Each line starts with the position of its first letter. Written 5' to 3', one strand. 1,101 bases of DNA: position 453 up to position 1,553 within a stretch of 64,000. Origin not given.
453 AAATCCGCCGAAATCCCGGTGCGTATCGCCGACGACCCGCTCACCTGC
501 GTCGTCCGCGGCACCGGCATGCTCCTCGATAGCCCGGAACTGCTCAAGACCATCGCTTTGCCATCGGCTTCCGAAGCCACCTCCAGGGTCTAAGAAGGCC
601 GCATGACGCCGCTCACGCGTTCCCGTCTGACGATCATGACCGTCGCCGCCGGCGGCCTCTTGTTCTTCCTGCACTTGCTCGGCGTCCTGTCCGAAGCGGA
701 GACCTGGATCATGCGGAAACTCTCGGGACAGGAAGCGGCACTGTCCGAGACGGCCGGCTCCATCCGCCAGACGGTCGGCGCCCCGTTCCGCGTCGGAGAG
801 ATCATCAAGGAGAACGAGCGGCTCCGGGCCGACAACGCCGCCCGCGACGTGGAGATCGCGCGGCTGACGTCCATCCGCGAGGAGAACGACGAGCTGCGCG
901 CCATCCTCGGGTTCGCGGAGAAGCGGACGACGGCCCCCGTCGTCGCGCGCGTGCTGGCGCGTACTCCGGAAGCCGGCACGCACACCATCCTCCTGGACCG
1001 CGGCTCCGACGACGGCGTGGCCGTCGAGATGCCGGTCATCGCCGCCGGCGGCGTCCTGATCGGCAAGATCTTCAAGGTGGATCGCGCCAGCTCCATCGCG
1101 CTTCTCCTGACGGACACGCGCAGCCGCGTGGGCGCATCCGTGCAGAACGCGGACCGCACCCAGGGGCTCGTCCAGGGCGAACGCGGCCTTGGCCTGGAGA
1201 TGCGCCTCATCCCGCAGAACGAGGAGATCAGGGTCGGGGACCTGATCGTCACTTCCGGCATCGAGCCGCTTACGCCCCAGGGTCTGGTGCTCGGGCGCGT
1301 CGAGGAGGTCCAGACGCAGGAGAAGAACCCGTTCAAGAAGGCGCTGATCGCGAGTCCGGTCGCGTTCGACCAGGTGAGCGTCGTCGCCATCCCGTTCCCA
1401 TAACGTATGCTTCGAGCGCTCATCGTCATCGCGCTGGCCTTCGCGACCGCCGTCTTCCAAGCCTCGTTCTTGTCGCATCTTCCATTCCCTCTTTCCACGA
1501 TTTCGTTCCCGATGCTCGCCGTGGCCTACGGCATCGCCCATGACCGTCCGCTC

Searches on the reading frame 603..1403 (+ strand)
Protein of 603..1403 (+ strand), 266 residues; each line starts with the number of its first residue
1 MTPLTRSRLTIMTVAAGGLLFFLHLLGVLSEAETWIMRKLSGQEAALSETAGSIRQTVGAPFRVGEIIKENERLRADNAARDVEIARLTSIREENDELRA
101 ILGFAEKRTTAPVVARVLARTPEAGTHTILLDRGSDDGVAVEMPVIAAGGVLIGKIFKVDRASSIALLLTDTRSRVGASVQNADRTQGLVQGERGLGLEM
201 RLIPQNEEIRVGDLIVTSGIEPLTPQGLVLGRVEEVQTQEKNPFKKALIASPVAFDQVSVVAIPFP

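Call 77: find_encoding_contigs(protein=window:603-1403:+, flank=10000, max_places=1)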
Protein window:603-1403:+ (266 aa): 11 contigs read that carry it; 1 place shown.
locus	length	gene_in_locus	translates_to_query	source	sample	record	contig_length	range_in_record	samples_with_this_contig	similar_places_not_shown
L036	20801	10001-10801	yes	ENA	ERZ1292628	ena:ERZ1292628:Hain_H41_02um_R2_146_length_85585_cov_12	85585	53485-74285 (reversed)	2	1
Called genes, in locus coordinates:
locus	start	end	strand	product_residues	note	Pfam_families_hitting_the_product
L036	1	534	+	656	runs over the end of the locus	PF00361:Proton_antipo_M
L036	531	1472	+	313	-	PF00146:NADHdh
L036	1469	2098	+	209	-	-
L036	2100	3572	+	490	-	PF00361:Proton_antipo_M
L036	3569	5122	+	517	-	PF00329:Complex1_30kDa, PF00374:NiFeSe_Hases, PF00346:Complex1_49kDa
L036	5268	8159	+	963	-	PF00580:UvrD-helicase, PF13245:AAA_19, PF13604:AAA_30 (weak), PF13361:UvrD_C, PF13538:UvrD_C_2 (faint), PF12705:PDDEXK_1, PF01930:Cas_Cas4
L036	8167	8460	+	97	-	PF05258:DciA (weak)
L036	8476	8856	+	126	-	-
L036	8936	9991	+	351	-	PF00022:Actin (faint), PF06723:MreB_Mbl, PF00012:HSP70 (weak), PF14450:FtsA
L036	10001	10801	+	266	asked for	PF04085:MreC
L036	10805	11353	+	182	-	-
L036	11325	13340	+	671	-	PF03717:PBP_dimer, PF00905:Transpeptidase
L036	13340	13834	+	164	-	PF03449:GreA_GreB_N, PF01272:GreA_GreB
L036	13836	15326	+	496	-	PF01336:tRNA_anti-codon, PF00152:tRNA-synt_2, PF01409:tRNA-synt_2d (faint)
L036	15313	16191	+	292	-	-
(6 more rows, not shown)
